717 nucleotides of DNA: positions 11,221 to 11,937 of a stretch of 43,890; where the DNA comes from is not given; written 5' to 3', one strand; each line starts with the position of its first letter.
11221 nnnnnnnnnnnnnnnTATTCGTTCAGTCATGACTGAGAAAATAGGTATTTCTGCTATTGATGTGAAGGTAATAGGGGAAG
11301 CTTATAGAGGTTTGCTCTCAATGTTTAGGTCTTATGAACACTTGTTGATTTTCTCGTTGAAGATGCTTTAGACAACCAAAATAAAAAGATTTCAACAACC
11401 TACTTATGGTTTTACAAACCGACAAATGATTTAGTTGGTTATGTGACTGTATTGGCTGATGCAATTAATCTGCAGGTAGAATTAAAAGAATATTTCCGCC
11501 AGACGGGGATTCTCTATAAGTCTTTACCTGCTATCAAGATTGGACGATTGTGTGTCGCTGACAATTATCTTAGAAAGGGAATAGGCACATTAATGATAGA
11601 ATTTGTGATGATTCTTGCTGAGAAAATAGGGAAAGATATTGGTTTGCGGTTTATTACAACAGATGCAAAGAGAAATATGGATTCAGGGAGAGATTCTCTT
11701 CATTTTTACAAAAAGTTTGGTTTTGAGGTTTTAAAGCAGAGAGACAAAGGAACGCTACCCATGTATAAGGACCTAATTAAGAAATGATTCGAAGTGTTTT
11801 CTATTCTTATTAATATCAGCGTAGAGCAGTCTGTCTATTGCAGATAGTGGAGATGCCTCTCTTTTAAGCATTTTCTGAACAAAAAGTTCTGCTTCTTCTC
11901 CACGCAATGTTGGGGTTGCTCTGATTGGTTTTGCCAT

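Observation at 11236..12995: Relict copy of a convergent gene junction, bracketed by two small TA-type cassettes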

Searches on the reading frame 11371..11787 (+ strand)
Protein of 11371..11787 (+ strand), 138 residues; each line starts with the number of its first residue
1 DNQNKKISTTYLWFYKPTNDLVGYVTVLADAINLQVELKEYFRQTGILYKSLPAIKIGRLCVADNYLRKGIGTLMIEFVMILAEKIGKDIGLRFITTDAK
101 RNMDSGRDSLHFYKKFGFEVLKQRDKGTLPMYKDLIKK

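Call 8: search_protein_families(library=pfam, max_evalue=0.01, proteins=[window:11371-11787:+])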
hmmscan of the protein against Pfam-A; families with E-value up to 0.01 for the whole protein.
window:11371-11787:+ (138 aa): 3 families
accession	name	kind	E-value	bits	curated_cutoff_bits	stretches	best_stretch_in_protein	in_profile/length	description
PF13508.13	Acetyltransf_7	-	6.7e-09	36.4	27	1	35-120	28-84/84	Acetyltransferase (GNAT) domain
PF00583.31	Acetyltransf_1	-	1e-06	29.5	20.7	1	12-118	35-116/116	Acetyltransferase (GNAT) family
PF13673.13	Acetyltransf_10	-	3.9e-05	24.1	23.6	1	56-124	53-113/128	Acetyltransferase (GNAT) domain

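Call 44: find_homologous_proteins(query=window:11443-11787:+, max_evalue=0.00001)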
Query window:11443-11787:+ (114 aa): 137 proteins with E <= 0.00001 among 138 candidates; the best 120 are listed.
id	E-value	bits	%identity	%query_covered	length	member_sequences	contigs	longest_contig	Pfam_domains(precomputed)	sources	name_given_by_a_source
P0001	3.6e-67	241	99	100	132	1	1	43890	PF13508.14,PF00583.32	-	-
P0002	1.7e-63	229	94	100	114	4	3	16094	PF13508.14,PF00583.32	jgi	-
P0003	3.3e-56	206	82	100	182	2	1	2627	PF13673.14,PF13508.14,PF00583.32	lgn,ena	-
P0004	1.5e-55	204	81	100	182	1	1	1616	PF13673.14,PF13508.14,PF00583.32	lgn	-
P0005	2.9e-55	203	82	100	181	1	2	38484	PF13508.14,PF00583.32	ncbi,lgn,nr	ncbi:GNAT family N-acetyltransferase [Candidatus Woesearchaeota archaeon]|nr:GNAT family N-acetyltra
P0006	3.9e-55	202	82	100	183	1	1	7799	PF13508.14,PF00583.32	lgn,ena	-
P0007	4.2e-55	202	82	100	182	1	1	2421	PF13508.14,PF00583.32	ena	-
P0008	5.8e-55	202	82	100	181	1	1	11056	PF13508.14,PF00583.32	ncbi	ncbi:MAG: GNAT family N-acetyltransferase [Nanoarchaeota archaeon]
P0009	2.0e-54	200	80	100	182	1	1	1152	PF13508.14,PF00583.32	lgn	-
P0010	2.1e-54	200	81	100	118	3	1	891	PF13508.14,PF00583.32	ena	-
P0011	2.5e-54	200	79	100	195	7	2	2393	PF13508.14,PF00583.32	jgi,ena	-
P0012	2.5e-54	200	80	100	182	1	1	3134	PF13673.14,PF13508.14,PF00583.32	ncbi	-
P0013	2.8e-54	200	80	100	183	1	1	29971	PF13508.14,PF00583.32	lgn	-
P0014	3.0e-54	200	79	100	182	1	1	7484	PF13508.14,PF00583.32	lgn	-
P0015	3.0e-54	200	82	100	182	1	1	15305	PF13508.14,PF00583.32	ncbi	-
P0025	9.1e-54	198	81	100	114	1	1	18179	PF13508.14,PF00583.32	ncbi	-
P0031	3.8e-53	196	78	100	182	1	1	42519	PF13508.14,PF00583.32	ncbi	-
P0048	6.6e-52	192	77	100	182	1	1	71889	PF13508.14,PF00583.32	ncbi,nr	ncbi:GNAT family N-acetyltransferase [Candidatus Woesearchaeota archaeon]|nr:GNAT family N-acetyltra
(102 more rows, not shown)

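Call 45: find_encoding_contigs(protein=P0005, flank=4000, max_places=3)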
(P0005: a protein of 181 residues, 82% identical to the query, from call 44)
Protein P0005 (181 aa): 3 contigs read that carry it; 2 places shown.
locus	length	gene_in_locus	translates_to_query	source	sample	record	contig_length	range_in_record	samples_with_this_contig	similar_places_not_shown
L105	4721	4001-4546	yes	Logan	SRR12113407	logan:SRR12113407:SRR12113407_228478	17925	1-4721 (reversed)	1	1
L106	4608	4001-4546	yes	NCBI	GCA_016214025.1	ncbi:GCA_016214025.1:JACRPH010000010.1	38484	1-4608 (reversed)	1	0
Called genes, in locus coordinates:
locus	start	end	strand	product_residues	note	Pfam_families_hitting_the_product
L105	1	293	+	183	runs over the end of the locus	PF01066:CDP-OH_P_transf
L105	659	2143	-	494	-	PF00587:tRNA-synt_2b (weak), PF03129:HGTP_anticodon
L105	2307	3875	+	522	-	PF01636:APH (weak)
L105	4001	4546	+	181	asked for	PF00583:Acetyltransf_1, PF13508:Acetyltransf_7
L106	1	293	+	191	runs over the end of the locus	PF01066:CDP-OH_P_transf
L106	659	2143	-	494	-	PF00587:tRNA-synt_2b (weak), PF03129:HGTP_anticodon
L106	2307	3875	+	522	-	PF01636:APH (weak)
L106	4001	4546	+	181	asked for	PF00583:Acetyltransf_1, PF13508:Acetyltransf_7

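Call 46: find_encoding_contigs(protein=P0048, flank=4000, max_places=3)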
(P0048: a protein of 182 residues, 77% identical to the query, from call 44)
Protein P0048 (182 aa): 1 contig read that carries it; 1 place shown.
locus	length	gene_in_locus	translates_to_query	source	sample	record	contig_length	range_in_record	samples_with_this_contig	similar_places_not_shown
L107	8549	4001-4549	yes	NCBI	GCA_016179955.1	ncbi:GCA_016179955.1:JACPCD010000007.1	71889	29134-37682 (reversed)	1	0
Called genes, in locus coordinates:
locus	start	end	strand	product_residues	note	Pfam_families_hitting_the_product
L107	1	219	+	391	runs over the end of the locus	-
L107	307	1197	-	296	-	PF00389:2-Hacid_dh, PF02826:2-Hacid_dh_C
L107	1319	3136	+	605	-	-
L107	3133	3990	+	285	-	-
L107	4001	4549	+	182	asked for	PF00583:Acetyltransf_1 (weak), PF13508:Acetyltransf_7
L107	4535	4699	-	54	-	-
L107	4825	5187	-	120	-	-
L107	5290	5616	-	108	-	-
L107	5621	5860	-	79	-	-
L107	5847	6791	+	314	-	PF01210:NAD_Gly3P_dh_N, PF02558:ApbA (weak), PF03807:F420_oxidored (weak), PF07479:NAD_Gly3P_dh_C, PF20618:GPD_NAD_C_bact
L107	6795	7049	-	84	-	PF00462:Glutaredoxin, PF05768:Glrx-like (weak), PF13192:Thioredoxin_3 (weak), PF13417:GST_N_3 (weak)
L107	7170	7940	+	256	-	-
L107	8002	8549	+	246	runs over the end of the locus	PF01015:Ribosomal_S3Ae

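Call 47: find_encoding_contigs(protein=P0031, flank=4000, max_places=3)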
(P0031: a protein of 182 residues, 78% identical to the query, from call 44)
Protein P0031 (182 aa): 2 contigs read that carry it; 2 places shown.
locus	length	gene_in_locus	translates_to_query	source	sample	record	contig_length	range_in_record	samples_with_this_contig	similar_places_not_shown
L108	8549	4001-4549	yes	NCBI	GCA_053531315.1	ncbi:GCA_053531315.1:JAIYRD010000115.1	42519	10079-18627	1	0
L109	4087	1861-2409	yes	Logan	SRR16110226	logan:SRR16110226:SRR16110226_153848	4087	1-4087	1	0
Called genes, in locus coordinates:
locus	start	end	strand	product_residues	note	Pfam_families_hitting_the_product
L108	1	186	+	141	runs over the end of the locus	-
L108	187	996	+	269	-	PF01351:RNase_HII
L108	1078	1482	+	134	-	-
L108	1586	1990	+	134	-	PF00293:NUDIX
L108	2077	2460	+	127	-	-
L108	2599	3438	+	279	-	PF11969:DcpS_C, PF01230:HIT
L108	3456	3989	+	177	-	PF01230:HIT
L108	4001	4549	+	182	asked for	PF00583:Acetyltransf_1 (weak), PF13508:Acetyltransf_7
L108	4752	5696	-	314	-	PF00890:FAD_binding_2 (faint), PF01134:GIDA (faint), PF01266:DAO (faint), PF01946:Thi4 (faint), PF03486:HI0933_like (faint), PF07992:Pyr_redox_2, PF13738:Pyr_redox_3, PF00070:Pyr_redox, +3 more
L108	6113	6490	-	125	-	-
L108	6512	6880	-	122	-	-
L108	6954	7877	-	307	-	PF08271:Zn_Ribbon_TF, PF00382:TFIIB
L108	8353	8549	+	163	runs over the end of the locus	-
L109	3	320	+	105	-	?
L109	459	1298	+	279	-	PF11969:DcpS_C, PF01230:HIT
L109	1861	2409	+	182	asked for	PF00583:Acetyltransf_1 (weak), PF13508:Acetyltransf_7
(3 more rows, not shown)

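Call 60: find_encoding_contigs(protein=P0025, flank=5000, max_places=3)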
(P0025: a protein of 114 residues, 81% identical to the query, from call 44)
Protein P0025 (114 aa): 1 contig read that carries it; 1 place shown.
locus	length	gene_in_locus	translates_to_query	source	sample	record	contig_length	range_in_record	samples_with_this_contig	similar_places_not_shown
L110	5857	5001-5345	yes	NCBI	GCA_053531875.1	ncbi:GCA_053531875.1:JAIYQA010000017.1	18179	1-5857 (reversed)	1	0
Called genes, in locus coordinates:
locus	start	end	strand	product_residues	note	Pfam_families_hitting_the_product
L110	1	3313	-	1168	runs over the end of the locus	PF02463:SMC_N, PF13175:AAA_15, PF13476:AAA_23, PF06470:SMC_hinge, PF13304:AAA_21 (weak)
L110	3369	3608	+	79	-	-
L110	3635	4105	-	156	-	-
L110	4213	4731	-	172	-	PF00856:SET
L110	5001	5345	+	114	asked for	PF13508:Acetyltransf_7, PF00583:Acetyltransf_1 (faint)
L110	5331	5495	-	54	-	-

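Call 61: find_encoding_contigs(protein=P0002, flank=5000, max_places=10)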
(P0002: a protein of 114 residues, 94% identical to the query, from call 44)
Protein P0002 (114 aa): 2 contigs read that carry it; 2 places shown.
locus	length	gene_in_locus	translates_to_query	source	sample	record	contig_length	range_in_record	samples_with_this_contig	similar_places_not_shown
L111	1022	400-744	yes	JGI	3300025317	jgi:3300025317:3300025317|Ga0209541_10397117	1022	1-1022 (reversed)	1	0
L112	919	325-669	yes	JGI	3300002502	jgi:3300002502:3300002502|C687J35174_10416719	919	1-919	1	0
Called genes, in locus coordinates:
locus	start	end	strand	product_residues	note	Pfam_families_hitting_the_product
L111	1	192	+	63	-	?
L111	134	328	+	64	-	-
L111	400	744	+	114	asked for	PF13508:Acetyltransf_7, PF00583:Acetyltransf_1 (weak)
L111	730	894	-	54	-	-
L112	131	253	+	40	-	-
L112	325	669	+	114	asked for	PF13508:Acetyltransf_7, PF00583:Acetyltransf_1 (weak)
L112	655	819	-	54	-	-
